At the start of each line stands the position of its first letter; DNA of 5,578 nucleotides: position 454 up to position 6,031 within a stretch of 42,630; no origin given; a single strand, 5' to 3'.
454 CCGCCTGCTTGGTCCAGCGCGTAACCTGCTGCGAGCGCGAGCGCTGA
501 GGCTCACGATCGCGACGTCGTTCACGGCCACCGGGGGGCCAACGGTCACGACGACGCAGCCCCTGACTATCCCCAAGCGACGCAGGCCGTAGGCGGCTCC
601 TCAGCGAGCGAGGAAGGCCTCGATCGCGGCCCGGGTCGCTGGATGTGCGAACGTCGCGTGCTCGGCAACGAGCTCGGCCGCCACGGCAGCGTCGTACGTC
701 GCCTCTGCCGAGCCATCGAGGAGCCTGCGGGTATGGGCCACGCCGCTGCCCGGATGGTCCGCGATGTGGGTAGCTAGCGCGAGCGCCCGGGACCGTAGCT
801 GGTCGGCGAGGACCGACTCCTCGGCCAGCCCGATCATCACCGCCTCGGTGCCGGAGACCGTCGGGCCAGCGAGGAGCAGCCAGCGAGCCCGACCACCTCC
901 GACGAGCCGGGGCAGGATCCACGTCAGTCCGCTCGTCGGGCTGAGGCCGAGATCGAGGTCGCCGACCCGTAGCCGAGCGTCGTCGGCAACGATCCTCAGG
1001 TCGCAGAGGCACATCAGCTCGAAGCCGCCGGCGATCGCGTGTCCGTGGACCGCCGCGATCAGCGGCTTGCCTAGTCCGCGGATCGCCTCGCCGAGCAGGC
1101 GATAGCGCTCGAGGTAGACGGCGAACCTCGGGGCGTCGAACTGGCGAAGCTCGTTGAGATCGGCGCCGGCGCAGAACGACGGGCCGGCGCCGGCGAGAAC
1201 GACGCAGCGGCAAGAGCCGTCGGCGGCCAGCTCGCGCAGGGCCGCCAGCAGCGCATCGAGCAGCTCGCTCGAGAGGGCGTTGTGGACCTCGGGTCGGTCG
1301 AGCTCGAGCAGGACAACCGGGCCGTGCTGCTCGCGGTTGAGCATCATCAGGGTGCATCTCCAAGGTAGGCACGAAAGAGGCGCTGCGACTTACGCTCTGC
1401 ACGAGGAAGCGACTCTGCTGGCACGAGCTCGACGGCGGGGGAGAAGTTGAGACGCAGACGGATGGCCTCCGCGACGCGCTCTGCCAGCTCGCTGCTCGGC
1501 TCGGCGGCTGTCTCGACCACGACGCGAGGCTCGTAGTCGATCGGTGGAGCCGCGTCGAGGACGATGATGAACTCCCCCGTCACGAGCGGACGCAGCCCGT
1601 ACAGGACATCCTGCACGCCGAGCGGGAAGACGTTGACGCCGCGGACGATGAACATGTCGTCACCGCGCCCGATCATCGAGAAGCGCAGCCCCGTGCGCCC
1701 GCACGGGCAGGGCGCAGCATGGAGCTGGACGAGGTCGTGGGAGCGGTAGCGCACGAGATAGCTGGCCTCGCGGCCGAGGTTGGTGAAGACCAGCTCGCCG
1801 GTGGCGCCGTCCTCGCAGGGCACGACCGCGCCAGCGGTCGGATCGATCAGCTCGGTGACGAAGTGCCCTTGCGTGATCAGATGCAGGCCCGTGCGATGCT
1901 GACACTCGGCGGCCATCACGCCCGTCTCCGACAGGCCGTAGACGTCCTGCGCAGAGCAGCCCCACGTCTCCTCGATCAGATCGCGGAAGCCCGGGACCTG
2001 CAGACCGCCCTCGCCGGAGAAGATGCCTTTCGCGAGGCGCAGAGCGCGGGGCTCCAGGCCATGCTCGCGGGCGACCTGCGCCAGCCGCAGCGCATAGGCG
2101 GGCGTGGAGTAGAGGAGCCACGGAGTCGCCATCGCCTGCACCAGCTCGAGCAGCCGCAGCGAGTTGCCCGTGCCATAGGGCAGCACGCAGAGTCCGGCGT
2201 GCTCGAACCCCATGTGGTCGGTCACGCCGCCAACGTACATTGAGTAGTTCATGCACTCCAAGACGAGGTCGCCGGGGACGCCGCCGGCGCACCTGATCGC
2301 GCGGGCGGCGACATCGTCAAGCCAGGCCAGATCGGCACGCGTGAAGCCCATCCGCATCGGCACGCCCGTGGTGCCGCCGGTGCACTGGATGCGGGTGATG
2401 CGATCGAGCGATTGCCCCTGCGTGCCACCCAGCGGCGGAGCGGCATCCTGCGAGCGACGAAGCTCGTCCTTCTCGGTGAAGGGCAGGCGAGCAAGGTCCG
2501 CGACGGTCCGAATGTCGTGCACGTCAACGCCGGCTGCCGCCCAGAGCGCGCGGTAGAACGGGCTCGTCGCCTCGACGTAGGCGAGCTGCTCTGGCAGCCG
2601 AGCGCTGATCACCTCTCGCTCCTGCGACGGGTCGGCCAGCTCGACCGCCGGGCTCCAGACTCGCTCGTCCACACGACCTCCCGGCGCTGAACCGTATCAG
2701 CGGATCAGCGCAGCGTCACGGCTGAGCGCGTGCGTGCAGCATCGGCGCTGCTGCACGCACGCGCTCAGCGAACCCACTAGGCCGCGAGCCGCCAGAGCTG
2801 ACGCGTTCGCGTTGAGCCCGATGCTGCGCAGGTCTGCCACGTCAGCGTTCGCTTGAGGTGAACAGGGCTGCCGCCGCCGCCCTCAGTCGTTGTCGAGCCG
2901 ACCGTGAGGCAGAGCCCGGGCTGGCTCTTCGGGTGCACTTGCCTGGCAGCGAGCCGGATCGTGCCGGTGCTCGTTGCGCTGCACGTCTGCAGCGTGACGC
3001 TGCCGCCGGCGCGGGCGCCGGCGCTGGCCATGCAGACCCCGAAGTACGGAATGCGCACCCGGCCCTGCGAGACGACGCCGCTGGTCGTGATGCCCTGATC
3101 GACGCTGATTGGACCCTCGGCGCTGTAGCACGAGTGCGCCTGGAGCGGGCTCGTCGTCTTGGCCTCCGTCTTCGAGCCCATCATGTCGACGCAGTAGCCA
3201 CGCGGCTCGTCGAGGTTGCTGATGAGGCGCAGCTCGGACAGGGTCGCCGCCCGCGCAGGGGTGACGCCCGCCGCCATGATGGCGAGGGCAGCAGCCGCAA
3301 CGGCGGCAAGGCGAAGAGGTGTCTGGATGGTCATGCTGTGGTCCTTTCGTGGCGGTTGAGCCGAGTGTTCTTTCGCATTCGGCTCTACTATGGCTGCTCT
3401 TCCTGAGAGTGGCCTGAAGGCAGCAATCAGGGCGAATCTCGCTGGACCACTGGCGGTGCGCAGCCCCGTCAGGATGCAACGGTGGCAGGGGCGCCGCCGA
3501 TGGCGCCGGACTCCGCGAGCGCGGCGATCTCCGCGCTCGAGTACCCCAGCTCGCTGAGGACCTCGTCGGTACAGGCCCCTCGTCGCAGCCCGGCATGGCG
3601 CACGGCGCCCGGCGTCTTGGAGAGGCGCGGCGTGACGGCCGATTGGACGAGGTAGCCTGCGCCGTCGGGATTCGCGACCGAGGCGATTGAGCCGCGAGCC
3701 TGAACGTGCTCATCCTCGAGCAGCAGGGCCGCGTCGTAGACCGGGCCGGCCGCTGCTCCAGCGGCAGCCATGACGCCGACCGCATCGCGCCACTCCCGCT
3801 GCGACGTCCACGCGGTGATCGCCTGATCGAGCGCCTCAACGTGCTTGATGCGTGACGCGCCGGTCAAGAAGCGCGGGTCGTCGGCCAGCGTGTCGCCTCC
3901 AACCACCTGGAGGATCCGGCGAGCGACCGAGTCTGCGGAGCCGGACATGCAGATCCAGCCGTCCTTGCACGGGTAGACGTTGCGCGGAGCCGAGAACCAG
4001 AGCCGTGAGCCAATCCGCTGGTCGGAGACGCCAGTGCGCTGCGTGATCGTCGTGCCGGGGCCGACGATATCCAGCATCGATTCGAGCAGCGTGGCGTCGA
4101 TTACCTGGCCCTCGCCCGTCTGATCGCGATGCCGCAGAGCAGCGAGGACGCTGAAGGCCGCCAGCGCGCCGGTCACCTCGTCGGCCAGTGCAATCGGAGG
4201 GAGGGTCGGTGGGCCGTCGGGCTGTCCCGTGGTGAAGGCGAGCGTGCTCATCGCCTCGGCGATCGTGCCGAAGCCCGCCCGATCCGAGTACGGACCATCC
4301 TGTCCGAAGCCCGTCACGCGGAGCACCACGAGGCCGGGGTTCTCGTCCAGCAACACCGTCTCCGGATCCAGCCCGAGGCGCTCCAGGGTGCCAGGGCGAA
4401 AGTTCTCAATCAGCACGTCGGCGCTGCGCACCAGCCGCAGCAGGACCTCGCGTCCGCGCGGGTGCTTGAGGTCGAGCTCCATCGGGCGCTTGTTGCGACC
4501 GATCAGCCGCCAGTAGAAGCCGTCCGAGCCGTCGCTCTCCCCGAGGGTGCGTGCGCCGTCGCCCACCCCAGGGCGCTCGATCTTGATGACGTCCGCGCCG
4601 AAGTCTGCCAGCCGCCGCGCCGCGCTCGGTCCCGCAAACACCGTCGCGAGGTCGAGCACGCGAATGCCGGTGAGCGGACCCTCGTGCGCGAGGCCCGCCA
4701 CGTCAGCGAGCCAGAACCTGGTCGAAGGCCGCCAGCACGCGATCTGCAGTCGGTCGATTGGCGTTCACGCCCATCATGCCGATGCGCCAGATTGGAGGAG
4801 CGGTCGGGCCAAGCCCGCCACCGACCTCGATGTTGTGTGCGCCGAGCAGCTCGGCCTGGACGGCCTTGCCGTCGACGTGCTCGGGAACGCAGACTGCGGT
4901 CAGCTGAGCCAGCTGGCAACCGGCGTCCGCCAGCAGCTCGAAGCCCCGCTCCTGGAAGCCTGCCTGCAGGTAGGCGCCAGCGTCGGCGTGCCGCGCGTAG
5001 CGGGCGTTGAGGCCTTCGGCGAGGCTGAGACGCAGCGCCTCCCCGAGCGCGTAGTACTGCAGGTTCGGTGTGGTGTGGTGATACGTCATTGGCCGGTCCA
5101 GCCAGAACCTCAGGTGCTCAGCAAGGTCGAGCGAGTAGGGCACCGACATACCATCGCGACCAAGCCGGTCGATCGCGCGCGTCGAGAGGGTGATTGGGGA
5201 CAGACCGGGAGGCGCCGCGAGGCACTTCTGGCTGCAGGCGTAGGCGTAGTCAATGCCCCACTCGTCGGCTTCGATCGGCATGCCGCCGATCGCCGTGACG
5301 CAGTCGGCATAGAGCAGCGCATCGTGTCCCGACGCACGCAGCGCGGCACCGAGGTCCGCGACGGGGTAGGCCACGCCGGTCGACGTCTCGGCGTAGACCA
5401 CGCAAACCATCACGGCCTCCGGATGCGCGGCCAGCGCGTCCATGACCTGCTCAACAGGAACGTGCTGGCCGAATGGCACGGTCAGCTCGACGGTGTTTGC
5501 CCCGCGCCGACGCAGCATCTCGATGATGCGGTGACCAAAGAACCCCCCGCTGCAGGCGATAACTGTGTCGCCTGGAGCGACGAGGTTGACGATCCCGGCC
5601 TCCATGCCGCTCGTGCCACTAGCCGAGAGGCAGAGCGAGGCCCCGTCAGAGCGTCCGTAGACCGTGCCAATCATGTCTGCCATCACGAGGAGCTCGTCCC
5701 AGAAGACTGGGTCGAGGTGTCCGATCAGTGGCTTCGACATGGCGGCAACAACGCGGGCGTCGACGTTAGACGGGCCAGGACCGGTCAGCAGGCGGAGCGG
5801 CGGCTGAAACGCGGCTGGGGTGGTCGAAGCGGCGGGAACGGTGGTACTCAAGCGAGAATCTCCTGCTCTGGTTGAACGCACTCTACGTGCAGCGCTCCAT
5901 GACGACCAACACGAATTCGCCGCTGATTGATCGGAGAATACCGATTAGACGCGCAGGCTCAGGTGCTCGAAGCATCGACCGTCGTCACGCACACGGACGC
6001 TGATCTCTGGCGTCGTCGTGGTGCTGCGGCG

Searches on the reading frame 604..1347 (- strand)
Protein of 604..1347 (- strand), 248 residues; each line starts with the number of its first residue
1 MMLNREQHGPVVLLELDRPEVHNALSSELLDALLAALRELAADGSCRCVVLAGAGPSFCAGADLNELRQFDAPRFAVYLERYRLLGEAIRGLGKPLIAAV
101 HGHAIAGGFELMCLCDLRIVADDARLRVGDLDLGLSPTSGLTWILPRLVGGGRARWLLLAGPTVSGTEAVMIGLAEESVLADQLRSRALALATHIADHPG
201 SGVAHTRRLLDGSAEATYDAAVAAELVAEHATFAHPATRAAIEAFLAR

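Call 11: search_protein_families(library=pfam, proteins=[window:604-1347:-], max_evalue=0.001)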
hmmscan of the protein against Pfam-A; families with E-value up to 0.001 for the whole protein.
window:604-1347:- (248 aa): 2 families
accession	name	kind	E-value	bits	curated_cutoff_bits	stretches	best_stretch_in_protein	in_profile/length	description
PF00378.25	ECH_1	-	1.5e-45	156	27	1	9-246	4-241/251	Enoyl-CoA hydratase/isomerase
PF16113.10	ECH_2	-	9.7e-31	107.9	27.2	1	13-218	3-207/335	Enoyl-CoA hydratase/isomerase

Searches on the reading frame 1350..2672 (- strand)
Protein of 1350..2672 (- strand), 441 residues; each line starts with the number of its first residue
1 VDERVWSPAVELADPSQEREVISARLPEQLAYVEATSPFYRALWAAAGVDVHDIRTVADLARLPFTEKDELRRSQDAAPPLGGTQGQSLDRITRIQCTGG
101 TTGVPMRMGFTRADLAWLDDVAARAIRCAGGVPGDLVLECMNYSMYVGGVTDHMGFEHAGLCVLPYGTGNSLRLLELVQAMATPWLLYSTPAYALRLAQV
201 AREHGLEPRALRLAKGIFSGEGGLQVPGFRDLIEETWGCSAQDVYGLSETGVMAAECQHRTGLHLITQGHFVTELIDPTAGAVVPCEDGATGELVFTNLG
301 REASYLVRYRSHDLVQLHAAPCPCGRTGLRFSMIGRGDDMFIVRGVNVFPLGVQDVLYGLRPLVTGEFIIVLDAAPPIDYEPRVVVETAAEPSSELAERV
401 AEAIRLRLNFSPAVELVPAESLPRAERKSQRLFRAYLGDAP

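Call 11: search_protein_families(library=pfam, proteins=[window:1350-2672:-], max_evalue=0.001)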
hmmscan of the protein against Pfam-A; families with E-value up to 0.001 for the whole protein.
window:1350-2672:- (441 aa): 2 families
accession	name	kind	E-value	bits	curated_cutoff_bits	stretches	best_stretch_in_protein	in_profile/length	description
PF14535.12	AMP-binding_C_2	-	4.9e-10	40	25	1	345-433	1-93/96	AMP-binding enzyme C-terminal domain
PF00501.34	AMP-binding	-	1.7e-08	34.1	29.9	1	53-297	121-375/384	AMP-binding enzyme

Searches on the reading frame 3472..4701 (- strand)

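Call 11: search_protein_families(library=pfam, proteins=[window:3472-4701:-], max_evalue=0.001)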
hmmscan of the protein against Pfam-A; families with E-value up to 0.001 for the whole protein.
window:3472-4701:- (410 aa): 1 family
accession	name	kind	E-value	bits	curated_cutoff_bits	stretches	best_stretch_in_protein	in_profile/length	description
PF02515.22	CoA_transf_3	-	5e-112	375.1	23.3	1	10-369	1-357/366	CoA-transferase family III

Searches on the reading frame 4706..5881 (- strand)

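Call 11: search_protein_families(library=pfam, proteins=[window:4706-5881:-], max_evalue=0.001)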
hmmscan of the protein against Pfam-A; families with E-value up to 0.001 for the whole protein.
window:4706-5881:- (392 aa): 2 families
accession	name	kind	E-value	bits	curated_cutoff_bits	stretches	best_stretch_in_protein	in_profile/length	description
PF00266.25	Aminotran_5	-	2.1e-20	73.5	21.5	1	89-357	70-339/371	Aminotransferase class-V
PF00155.27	Aminotran_1_2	-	0.00031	20.5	19.7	0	86-193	71-185/361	Aminotransferase class I and II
